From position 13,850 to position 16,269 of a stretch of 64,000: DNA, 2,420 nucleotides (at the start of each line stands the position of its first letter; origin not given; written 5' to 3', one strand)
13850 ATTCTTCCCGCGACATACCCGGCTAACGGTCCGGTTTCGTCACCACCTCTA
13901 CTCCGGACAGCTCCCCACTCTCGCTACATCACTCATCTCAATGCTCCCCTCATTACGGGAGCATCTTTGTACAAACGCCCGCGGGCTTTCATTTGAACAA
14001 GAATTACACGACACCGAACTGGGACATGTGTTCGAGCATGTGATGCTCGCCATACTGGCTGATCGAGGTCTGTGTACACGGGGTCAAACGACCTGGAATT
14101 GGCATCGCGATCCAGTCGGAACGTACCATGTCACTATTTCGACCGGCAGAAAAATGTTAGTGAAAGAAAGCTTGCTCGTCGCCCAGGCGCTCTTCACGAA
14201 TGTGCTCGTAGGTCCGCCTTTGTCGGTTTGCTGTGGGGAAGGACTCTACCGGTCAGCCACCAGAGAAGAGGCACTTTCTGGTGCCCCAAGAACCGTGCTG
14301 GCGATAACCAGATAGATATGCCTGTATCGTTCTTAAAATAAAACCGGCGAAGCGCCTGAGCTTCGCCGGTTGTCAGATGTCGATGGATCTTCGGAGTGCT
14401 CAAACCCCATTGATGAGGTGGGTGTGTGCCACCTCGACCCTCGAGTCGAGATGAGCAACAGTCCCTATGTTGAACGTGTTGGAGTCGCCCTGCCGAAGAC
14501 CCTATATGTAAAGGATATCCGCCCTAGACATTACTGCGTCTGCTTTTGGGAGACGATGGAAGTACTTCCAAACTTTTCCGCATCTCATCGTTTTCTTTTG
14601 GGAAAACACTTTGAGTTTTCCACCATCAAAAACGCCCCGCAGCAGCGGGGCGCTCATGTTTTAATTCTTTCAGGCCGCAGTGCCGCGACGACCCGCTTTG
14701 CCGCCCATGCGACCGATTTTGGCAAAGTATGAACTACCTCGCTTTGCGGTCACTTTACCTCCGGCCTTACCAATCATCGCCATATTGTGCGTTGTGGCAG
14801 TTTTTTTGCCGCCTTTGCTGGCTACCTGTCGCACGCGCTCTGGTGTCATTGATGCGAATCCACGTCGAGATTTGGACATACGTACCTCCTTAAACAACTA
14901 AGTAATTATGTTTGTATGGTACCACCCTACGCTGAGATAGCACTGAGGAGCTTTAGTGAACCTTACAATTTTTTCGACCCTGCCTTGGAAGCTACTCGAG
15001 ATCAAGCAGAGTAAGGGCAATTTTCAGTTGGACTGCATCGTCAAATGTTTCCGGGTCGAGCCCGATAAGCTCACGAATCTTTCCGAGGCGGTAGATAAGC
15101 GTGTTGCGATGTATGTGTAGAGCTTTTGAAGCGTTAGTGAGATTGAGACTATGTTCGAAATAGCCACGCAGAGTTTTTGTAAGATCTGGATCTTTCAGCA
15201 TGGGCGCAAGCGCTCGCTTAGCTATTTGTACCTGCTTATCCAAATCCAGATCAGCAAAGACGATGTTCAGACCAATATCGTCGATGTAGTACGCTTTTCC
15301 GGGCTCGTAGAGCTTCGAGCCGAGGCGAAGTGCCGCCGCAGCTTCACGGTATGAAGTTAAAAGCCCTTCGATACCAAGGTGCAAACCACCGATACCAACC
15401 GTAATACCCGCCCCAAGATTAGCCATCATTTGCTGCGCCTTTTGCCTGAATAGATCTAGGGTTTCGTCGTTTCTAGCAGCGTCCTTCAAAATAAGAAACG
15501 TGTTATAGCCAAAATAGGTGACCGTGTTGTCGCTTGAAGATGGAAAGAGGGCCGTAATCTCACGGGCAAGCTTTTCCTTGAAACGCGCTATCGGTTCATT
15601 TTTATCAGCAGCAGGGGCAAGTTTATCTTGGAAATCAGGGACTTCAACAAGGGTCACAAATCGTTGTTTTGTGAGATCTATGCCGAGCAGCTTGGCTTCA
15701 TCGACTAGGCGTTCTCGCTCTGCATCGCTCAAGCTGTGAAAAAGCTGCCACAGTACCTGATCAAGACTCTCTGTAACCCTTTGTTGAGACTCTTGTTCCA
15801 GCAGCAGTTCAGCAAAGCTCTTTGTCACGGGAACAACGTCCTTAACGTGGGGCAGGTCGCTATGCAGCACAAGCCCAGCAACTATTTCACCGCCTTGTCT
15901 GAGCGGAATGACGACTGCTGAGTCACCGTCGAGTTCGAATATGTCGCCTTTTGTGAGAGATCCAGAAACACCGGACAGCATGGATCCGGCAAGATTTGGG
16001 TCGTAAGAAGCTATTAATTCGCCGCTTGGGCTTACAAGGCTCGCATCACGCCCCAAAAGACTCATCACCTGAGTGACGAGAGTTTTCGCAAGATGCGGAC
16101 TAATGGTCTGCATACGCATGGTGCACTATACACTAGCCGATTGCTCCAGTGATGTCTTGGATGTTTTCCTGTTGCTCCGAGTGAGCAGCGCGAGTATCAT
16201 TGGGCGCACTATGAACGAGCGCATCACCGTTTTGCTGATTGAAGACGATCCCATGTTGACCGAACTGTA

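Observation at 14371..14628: ~260-nt ORF-free segment bracketed by two minus-strand intrinsic terminators - candidate small RNA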

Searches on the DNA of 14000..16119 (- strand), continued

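Call 38: search_rna_families(source=L164, start=4560, end=4960, threshold=evalue, max_evalue=10, show_alignments=3)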
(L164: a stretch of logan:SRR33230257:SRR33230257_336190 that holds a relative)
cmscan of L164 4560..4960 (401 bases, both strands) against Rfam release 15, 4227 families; matches with E-value up to 10: 6.
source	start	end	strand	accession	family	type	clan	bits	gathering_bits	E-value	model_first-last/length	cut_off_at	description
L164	4754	4833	+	RF00013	6S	Gene;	-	21.9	46.4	0.016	40-147/187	no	6S / SsrS RNA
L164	4618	4661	-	RF02628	Hrs1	Gene; sRNA;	-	17.4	56.4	0.61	1-74/74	no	Hfq-regulated sRNA 1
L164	4868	4902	+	RF03677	mir-1304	Gene; miRNA;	-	15.7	90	3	1-87/87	no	mir-1304 microRNA precursor family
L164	4868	4902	-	RF03677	mir-1304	Gene; miRNA;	-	14.7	90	5.7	1-87/87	no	mir-1304 microRNA precursor family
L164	4844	4895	+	RF02236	asX2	Gene; sRNA;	-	14.4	70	2.6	1-87/87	no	Xanthomonas sRNA asX2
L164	4786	4808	-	RF01322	CRISPR-DR9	Gene; CRISPR;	-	13.1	45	7.1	5-27/37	no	CRISPR RNA direct repeat element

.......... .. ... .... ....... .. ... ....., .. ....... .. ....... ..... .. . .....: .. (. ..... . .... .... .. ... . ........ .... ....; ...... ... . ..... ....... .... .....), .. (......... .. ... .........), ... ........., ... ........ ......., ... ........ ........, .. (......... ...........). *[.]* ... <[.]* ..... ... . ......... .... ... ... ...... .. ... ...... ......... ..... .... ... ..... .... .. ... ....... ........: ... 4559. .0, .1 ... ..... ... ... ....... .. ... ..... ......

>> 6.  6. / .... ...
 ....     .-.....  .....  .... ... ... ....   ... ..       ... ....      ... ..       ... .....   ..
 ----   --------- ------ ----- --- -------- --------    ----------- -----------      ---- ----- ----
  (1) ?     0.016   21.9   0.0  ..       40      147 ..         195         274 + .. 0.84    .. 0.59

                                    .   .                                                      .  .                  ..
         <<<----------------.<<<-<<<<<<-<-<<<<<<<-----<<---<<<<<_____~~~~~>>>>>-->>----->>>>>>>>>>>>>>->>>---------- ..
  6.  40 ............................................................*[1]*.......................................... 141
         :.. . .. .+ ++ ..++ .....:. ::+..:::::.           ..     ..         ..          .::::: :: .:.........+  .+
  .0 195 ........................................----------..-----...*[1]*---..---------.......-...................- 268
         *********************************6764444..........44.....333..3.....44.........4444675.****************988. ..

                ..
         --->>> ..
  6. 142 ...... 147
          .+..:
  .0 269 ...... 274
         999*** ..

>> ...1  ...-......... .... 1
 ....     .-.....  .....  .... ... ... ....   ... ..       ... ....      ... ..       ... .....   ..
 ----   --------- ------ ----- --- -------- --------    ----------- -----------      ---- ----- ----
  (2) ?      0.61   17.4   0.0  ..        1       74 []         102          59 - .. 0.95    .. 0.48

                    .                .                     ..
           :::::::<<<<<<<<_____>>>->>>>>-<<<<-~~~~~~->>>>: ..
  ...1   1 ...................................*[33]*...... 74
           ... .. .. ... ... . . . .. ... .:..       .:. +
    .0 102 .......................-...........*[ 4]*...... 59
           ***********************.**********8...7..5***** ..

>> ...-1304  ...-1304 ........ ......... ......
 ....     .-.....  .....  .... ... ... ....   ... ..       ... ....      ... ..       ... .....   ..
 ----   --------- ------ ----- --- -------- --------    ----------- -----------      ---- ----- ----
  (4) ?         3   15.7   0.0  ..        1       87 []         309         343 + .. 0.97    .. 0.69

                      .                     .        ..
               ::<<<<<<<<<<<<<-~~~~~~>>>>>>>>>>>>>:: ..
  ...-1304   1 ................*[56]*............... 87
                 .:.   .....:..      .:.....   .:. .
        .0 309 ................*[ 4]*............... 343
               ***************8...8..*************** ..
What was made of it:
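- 14409..14419 (-): 3' strand of the central bubble (ACCUCAUCAAU). With the preceding CCC it gives the conserved CCCACCU motif. It matches the upper-case block CCCACCU of the Rfam 6S consensus in the L164 alignment (call 38).
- Closest known: 6S RNA. Same: Conserved CC/GG pairs close the bubble, GGG/CCC opens the terminal stem, and CCCACCU starts the 3' bubble strand (call 38).
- It places the family's conserved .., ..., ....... and GG on the model's upper-case consensus positions (call 38).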

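Call 44: search_rna_families(sources=[L169, L171, L172, L080], threshold=evalue, max_evalue=10, show_alignments=0)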
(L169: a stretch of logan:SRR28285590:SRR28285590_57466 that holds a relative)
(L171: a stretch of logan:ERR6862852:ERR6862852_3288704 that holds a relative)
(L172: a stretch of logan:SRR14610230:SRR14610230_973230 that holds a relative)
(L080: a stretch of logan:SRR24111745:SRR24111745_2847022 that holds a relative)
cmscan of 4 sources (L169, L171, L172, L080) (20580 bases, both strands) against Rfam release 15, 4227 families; matches with E-value up to 10: 9.
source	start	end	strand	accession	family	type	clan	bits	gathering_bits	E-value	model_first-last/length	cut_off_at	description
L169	6482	6554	+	RF00005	tRNA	Gene; tRNA;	CL00001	75.5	29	3.1e-15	1-71/71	no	tRNA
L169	6482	6555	-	RF04354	Plastid-ycf2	Cis-reg;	-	45.7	65.7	5.8e-07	1-75/75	no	Plastid-ycf2 5UTR RNA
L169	6482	6553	+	RF01684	mascRNA-menRNA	Gene;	-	24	42.5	0.6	1-56/56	no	MALAT1-associated small cytoplasmic RNA/MEN beta RNA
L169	4717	4773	-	RF01783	b55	Gene; sRNA;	-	23.3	70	4.6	1-61/61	no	Mycobacterium B11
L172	5914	6000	-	RF02507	Atu_Ti3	Gene; sRNA;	-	22.8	50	0.6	1-89/89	no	Rhizobiales sRNA Atu_Ti3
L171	922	1025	+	RF02809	RsmW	Gene; sRNA;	CL00106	21.3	52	7.9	1-124/124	no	RsmW RNA family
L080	1916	2011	+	RF00512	Leu_leader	Cis-reg; leader;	-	19.5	50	5.8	1-148/148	no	Leucine operon leader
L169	4911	4948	-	RF01068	Guanidine-II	Cis-reg; riboswitch;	-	18.7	32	7.5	1-48/48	no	Guanidine-II riboswitch aptamer (mini-ykkC)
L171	1613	1658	-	RF01668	P10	Gene; sRNA;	-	16.6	37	9.5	1-72/72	no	Pseudomonas sRNA P10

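Call 57: build_rna_model(alignment_id=A5, structure=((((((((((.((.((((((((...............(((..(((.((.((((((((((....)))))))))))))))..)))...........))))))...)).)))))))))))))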
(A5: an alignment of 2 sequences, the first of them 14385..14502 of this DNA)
Model R1 built from alignment A5 (2 sequences, 118 columns); structure: as given.
model positions 118; base pairs 38; branch points 0; effective number of sequences 0.61; information 0.591 bits per position. Calibrated on 0.2 Mb of random sequence (short: E-values are rough).
structure used (alignment columns):
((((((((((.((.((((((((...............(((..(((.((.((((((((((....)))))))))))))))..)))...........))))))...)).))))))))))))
